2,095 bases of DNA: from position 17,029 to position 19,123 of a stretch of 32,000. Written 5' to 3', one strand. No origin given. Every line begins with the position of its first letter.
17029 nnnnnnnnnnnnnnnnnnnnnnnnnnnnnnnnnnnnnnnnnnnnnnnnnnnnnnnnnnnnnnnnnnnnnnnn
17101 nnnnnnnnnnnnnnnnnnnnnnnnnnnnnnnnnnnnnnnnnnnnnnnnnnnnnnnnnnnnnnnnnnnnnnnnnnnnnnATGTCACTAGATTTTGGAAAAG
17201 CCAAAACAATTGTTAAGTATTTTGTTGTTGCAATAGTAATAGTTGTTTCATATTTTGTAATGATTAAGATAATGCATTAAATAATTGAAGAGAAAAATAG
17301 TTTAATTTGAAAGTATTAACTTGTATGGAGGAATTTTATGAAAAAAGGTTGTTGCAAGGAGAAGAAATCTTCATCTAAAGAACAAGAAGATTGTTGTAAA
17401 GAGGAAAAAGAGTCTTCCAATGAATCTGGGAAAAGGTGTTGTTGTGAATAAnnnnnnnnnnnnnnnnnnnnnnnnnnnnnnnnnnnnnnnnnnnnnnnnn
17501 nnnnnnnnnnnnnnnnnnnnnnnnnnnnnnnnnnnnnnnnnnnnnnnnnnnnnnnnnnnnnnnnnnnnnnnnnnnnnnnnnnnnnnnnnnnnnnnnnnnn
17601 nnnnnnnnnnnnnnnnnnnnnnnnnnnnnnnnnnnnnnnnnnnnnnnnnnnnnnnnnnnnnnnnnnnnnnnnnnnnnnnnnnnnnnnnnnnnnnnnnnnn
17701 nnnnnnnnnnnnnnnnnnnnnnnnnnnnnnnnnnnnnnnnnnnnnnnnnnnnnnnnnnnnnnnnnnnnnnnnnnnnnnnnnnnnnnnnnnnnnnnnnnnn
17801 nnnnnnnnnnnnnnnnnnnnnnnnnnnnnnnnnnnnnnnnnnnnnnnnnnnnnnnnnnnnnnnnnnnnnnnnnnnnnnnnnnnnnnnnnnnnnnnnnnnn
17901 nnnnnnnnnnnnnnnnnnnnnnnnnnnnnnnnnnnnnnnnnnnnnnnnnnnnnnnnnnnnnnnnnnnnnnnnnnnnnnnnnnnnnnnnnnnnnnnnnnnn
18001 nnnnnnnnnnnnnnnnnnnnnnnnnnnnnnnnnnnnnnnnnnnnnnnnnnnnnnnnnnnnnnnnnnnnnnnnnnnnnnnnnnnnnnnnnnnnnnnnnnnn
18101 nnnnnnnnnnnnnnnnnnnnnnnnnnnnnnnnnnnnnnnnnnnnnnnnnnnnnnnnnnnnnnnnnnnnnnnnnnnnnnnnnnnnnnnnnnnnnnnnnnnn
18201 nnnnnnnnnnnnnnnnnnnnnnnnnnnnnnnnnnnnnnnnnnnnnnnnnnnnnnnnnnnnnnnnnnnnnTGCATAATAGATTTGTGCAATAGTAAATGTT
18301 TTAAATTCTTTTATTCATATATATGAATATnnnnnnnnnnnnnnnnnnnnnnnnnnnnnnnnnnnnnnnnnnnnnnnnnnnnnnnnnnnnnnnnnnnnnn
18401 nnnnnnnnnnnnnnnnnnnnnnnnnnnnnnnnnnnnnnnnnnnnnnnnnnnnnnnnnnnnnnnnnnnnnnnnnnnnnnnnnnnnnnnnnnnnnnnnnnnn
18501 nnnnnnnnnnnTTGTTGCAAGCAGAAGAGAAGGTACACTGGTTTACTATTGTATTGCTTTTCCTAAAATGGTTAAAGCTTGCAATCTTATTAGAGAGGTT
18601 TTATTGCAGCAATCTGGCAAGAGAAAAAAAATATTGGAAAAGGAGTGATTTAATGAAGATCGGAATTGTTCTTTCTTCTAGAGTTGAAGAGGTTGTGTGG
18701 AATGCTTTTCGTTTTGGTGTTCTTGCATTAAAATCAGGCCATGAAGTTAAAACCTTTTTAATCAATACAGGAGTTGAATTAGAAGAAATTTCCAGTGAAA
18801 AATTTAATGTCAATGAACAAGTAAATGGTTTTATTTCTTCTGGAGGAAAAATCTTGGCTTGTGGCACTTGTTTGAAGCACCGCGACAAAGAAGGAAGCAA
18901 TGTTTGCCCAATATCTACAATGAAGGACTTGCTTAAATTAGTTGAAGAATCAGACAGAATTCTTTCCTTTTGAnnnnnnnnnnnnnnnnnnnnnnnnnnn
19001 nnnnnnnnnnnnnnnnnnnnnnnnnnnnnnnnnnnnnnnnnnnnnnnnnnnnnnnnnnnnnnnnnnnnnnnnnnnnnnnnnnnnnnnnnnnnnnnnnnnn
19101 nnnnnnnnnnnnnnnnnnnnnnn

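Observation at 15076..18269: Eleven back-to-back small genes form a thiol/metal array, several ending in Cys-containing tails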

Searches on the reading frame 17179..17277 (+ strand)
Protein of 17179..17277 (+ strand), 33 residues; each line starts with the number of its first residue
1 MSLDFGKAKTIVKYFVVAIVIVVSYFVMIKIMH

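Call 18: list_cluster_members(proteins=[window:17179-17277:+, window:17338-17448:+, window:19313-19441:-, window:15076-15237:+, window:16976-17185:+, window:18977-19201:-, window:15253-15504:+, window:12755-13024:+])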
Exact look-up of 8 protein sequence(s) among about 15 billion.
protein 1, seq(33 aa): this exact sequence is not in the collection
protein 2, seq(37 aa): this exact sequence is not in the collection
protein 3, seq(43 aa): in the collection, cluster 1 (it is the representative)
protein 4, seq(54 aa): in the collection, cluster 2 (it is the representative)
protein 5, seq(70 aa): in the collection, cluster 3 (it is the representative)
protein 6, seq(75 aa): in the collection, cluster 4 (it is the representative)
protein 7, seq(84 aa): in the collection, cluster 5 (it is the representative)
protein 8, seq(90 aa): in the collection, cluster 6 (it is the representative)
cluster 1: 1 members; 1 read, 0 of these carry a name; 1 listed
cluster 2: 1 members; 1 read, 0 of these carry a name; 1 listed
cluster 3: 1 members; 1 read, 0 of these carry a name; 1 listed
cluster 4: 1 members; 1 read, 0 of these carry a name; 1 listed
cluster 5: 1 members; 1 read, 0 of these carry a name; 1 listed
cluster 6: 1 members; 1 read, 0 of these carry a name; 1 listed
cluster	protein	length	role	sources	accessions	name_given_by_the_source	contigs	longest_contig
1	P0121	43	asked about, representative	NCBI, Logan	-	-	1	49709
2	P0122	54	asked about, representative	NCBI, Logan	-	-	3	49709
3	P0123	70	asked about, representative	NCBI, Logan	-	-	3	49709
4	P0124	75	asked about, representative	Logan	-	-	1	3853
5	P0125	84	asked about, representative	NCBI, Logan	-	-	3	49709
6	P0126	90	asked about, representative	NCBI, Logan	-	-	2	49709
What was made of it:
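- Checked: The 54-aa ORF is in public protein sets (call 18).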

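Call 47: find_encoding_contigs(protein=P0123, flank=4000, max_places=6)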
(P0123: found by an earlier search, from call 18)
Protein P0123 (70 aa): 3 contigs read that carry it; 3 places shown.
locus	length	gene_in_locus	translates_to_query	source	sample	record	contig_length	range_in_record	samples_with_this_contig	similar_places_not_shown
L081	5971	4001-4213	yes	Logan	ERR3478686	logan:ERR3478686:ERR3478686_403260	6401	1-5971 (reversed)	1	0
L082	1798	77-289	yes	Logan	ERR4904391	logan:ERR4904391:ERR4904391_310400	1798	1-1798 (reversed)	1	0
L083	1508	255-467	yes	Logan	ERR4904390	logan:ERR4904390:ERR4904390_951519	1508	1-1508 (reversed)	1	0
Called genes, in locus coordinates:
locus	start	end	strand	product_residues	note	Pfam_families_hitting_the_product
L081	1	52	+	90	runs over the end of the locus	-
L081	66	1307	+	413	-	-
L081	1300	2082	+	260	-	PF02683:DsbD_TM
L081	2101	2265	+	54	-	-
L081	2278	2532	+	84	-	-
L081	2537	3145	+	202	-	PF08534:Redoxin, PF00578:AhpC-TSA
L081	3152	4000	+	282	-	PF02683:DsbD_TM (weak)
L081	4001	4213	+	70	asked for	-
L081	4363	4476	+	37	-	-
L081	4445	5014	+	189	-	-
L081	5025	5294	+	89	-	PF18926:DUF5676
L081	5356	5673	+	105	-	PF12840:HTH_20 (weak), PF01022:HTH_5, PF12802:MarR_2 (weak)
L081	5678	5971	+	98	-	?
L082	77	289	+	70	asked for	-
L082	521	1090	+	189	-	-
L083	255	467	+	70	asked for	-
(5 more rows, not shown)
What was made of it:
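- On CcdA/DsbD_TM thiol:disulfide membrane transporter (gene 16127-16975): The precomputed call on the identical contig is 'weak' (call 47).
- Checked: The 37-aa ORF was called on one of three identical public contigs (call 47).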

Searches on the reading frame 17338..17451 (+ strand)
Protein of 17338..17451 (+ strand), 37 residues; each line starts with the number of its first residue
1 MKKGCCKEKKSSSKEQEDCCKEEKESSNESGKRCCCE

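Call 3: search_protein_families(library=pfam, proteins=[window:17338-17451:+], max_evalue=0.1)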
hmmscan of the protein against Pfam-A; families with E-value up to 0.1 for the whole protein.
window:17338-17451:+ (37 aa): 0 families

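Call 8: search_protein_families(library=ncbifam, proteins=[window:17338-17451:+], max_evalue=0.1)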
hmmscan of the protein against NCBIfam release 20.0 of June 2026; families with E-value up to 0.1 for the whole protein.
window:17338-17451:+ (37 aa): 0 families

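Call 52: search_protein_representatives(protein=window:17338-17448:+)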
Query: 37 residues. Proteins with E-value up to 0.001 (for the whole library): 0; up to 1e-10: 0; up to 1e-30: 0. The best 0 are listed.
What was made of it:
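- On Metallothionein (ORF 17338-17451): No Pfam or NCBIfam hit (calls 3, 8) and no homologue at all (call 52).
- Closest known: Bacterial metallothioneins. Different: It has no homology to any protein in 1.84e9 representatives (call 52), no His, and no evidence of translation.
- The 37-aa ORF has no relatives (call 52).
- Tried and rejected: The exhaustive HMMER search with the 37-aa peptide gave 0 hits (call 52).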

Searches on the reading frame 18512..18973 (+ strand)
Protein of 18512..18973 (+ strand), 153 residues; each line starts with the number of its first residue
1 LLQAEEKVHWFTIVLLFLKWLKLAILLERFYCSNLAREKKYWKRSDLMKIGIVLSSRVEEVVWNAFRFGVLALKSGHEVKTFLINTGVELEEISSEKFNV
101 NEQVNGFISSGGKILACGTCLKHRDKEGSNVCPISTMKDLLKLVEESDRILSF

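Call 4: search_protein_families(library=pfam, proteins=[window:18512-18973:+], max_evalue=0.1)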
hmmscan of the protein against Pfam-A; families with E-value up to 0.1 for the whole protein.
window:18512-18973:+ (153 aa): 2 families
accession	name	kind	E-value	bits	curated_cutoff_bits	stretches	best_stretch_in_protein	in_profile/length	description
PF02635.20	DsrE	-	1.5e-07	32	22.7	1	48-153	1-116/116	DsrE/DsrF-like family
PF12801.12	Fer4_5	-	0.07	13.5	22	0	11-35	3-27/48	4Fe-4S binding domain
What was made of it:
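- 18653..18973 (+): 106-aa DsrE-like protein with a CGTC motif. It usually closes the ArsR-MetRich operon in other DPANN genomes. DsrE 1.5e-7 (call 4).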
